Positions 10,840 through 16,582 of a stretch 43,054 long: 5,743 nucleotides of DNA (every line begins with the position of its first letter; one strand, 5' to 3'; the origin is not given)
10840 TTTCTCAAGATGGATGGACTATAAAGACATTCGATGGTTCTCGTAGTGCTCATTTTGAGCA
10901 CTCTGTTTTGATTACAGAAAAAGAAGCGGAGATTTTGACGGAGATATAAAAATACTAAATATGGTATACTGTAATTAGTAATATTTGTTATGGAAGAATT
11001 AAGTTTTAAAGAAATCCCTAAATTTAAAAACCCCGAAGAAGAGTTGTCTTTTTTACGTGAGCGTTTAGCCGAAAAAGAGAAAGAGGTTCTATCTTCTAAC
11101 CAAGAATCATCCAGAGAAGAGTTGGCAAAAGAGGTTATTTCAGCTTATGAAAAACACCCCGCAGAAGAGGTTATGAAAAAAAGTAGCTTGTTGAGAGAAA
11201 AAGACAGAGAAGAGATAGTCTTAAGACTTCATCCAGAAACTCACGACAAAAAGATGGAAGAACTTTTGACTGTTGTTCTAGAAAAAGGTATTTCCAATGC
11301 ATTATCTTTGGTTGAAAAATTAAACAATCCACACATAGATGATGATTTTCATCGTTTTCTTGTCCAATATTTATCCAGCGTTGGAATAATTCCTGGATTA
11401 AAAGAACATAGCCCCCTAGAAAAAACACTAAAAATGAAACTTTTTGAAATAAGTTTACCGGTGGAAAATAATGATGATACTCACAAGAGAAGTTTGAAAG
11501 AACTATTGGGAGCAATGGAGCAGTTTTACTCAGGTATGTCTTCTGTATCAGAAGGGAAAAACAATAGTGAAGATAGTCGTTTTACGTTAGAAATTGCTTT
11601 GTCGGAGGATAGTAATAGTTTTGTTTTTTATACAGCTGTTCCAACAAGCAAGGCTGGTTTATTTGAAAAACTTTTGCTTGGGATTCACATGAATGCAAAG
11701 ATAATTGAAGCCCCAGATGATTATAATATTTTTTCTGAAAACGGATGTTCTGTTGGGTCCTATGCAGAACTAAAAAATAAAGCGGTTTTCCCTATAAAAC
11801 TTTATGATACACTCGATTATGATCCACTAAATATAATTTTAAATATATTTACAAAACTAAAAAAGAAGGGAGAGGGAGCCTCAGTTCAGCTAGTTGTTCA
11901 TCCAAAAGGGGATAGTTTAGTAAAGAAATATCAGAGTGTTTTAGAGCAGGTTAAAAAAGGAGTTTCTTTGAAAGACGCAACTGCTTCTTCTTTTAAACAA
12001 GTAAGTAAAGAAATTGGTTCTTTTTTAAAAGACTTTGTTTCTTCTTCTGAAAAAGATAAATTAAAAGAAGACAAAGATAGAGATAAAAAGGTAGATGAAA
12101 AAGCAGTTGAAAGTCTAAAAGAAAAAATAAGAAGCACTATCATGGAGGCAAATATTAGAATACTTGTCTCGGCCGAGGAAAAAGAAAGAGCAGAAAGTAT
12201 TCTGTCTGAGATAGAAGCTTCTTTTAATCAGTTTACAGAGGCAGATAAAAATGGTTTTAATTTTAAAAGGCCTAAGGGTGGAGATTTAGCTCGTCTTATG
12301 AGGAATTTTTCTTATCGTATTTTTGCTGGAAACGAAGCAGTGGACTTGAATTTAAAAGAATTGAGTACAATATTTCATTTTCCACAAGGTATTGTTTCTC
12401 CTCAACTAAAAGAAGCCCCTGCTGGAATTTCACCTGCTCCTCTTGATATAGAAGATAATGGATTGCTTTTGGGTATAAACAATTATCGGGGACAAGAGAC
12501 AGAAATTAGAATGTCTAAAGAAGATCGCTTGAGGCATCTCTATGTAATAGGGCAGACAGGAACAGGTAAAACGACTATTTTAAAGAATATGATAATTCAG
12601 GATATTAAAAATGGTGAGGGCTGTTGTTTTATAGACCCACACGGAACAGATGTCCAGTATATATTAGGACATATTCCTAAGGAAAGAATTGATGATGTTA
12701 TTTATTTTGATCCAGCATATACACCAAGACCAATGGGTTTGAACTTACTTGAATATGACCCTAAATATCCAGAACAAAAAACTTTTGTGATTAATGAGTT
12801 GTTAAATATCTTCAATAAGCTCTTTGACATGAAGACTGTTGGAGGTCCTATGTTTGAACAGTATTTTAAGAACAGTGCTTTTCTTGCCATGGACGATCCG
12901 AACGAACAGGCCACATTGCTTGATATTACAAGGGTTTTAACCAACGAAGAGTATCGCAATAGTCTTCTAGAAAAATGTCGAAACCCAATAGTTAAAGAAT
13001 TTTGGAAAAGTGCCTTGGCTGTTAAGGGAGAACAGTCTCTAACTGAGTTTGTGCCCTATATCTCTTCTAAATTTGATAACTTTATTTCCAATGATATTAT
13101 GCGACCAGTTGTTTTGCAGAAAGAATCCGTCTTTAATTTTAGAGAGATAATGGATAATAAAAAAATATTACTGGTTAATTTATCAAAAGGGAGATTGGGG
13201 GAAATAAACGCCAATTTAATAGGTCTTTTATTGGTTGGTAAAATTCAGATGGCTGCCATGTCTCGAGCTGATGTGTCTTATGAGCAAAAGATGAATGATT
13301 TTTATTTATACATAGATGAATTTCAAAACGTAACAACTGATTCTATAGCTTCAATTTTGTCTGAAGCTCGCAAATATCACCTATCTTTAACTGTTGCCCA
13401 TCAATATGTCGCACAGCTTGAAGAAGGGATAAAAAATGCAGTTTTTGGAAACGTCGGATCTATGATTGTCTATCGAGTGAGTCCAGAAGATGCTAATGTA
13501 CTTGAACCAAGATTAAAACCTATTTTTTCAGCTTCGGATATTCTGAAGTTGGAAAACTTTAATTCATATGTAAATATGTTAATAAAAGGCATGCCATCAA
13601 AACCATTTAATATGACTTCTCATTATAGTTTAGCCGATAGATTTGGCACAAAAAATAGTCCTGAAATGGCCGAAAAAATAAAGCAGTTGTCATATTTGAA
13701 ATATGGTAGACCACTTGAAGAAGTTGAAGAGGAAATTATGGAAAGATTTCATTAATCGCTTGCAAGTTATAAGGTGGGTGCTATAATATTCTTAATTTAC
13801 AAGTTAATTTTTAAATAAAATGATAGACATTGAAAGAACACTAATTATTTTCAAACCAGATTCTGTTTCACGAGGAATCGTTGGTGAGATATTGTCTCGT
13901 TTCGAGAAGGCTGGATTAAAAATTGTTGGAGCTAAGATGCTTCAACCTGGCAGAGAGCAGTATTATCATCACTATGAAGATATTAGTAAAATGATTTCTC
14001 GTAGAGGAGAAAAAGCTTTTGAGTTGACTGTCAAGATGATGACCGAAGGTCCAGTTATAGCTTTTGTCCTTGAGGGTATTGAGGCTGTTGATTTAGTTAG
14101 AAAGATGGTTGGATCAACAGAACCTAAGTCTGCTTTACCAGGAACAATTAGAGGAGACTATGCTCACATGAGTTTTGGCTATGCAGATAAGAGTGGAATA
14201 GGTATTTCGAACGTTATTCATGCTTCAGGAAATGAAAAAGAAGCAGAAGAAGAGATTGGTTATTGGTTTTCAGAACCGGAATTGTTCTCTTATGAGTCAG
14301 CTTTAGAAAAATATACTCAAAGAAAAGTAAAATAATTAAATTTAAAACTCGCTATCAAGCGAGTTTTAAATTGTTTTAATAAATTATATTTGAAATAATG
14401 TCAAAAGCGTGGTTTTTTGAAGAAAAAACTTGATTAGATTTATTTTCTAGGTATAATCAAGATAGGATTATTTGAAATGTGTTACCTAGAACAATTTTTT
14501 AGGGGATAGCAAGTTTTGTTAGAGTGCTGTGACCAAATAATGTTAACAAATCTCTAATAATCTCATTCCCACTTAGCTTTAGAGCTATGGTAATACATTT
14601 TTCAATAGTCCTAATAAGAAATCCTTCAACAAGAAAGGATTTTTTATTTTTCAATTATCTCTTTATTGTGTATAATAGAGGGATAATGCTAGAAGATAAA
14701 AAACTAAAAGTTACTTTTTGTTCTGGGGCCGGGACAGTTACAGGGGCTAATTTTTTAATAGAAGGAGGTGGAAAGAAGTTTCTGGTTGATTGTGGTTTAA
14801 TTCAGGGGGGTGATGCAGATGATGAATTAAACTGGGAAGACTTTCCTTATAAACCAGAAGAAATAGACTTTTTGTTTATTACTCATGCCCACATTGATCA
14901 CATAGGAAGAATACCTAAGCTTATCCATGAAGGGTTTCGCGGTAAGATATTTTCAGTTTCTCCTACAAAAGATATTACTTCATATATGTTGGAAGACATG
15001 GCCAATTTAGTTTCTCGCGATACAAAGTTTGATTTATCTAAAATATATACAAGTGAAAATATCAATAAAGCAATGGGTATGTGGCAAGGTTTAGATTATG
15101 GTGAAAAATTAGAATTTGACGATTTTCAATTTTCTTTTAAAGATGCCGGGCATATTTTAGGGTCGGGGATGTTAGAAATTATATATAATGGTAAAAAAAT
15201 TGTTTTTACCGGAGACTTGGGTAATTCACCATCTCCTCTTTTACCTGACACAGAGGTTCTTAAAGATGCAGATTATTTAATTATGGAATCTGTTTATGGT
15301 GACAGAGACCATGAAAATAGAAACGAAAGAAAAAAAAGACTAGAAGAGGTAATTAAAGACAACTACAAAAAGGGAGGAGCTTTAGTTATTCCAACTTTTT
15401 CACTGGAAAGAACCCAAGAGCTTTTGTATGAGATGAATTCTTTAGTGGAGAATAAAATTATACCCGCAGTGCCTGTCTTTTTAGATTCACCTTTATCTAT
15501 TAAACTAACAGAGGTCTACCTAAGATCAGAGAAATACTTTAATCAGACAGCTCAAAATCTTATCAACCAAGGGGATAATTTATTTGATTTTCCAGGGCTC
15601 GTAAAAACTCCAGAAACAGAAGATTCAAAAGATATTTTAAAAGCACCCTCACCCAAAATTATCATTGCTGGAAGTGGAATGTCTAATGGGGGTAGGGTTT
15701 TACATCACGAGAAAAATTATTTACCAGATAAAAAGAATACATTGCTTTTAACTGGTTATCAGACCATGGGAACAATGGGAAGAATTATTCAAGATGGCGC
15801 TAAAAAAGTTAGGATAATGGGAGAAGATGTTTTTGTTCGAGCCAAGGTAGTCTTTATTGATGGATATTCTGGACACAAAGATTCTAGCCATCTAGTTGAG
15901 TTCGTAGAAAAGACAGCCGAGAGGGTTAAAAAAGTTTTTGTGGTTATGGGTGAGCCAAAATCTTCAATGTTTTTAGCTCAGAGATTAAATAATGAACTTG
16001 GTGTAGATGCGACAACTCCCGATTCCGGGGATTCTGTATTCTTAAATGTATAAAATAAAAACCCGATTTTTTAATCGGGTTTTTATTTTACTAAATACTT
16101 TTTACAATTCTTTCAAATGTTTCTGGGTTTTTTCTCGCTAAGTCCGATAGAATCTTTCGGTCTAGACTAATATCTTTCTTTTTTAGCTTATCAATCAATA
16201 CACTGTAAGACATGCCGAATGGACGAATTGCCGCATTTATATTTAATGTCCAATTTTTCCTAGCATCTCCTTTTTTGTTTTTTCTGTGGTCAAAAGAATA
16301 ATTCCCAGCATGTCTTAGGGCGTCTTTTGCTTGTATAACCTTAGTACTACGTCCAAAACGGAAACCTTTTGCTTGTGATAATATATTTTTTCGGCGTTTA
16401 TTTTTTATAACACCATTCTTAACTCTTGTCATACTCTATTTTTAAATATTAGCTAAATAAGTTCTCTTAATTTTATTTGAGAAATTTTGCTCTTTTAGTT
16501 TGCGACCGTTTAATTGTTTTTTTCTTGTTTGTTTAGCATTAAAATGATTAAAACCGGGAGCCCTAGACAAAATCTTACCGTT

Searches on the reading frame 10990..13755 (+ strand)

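Call 79: search_protein_families(library=pfam, proteins=[window:10990-13755:+], max_evalue=0.01)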
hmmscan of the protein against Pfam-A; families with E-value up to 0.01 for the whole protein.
window:10990-13755:+ (921 aa): 7 families
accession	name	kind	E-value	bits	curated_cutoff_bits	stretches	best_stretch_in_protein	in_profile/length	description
PF10412.15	TrwB_AAD_bind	-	4.5e-06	26.2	20.5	1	506-553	7-54/387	Type IV secretion-system coupling protein DNA-binding domain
PF12696.13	TraG-D_C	-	0.00015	22.2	22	1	771-828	2-64/126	TraM recognition site of TraD and TraG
PF13401.12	AAA_22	-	0.00064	20.5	27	0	515-538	6-29/130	AAA domain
PF13245.12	AAA_19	-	0.0025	18.4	25.1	0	516-536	13-33/134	AAA domain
PF25199.1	nSTAND_NTPase5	-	0.0026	18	34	0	507-553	34-81/145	Novel STAND NTPase 5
PF01935.23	DUF87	-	0.0027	18.3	23.2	1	512-552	21-62/220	Helicase HerA, central domain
PF01580.24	FtsK_SpoIIIE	-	0.007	16.3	24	0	512-536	39-61/221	FtsK/SpoIIIE family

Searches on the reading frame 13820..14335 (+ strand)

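Call 79: search_protein_families(library=pfam, proteins=[window:13820-14335:+], max_evalue=0.01)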
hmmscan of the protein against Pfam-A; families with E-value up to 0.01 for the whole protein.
window:13820-14335:+ (171 aa): 1 family
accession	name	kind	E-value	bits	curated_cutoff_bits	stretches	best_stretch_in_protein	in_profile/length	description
PF00334.24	NDK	-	1.4e-40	138.7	27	1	5-154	1-134/135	Nucleoside diphosphate kinase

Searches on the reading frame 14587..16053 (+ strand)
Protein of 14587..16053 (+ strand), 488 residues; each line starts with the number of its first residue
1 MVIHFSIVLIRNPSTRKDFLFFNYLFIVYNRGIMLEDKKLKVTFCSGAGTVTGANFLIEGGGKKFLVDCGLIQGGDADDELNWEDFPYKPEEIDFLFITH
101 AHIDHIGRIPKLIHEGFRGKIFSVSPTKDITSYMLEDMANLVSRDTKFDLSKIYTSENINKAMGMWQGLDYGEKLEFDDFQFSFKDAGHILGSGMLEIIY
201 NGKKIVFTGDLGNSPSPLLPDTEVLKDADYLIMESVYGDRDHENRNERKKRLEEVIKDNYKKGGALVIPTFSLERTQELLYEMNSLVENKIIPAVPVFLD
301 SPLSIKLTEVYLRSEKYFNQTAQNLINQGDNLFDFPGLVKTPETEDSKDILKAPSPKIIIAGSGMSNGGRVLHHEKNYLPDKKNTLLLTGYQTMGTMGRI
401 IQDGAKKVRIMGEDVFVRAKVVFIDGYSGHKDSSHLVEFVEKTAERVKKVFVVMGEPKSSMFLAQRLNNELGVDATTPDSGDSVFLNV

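Call 79: search_protein_families(library=pfam, proteins=[window:14587-16053:+], max_evalue=0.01)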
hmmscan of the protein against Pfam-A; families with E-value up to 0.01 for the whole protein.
window:14587-16053:+ (488 aa): 5 families
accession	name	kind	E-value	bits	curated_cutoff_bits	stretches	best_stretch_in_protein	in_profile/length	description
PF10996.14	Beta-Casp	-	3.8e-33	115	27.7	1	276-400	1-119/120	Beta-Casp domain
PF00753.33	Lactamase_B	-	8e-13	49.2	22.7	1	55-114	8-65/196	Metallo-beta-lactamase superfamily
PF07521.17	RMMBL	-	5.9e-10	39.4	21.6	1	417-478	4-63/63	Zn-dependent metallo-hydrolase RNA specificity domain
PF12706.13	Lactamase_B_2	-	3e-07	30.7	27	1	65-238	3-168/200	Beta-lactamase superfamily domain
PF16661.11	Lactamase_B_6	-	1e-06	28.7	27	1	60-219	4-170/193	Metallo-beta-lactamase superfamily domain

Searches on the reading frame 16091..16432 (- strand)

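Call 79: search_protein_families(library=pfam, proteins=[window:16091-16432:-], max_evalue=0.01)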
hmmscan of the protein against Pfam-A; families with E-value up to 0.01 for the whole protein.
window:16091-16432:- (113 aa): 1 family
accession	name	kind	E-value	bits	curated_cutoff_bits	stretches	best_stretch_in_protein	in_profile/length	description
PF00453.23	Ribosomal_L20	-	1.5e-32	112.3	30.8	1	3-108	1-106/107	Ribosomal protein L20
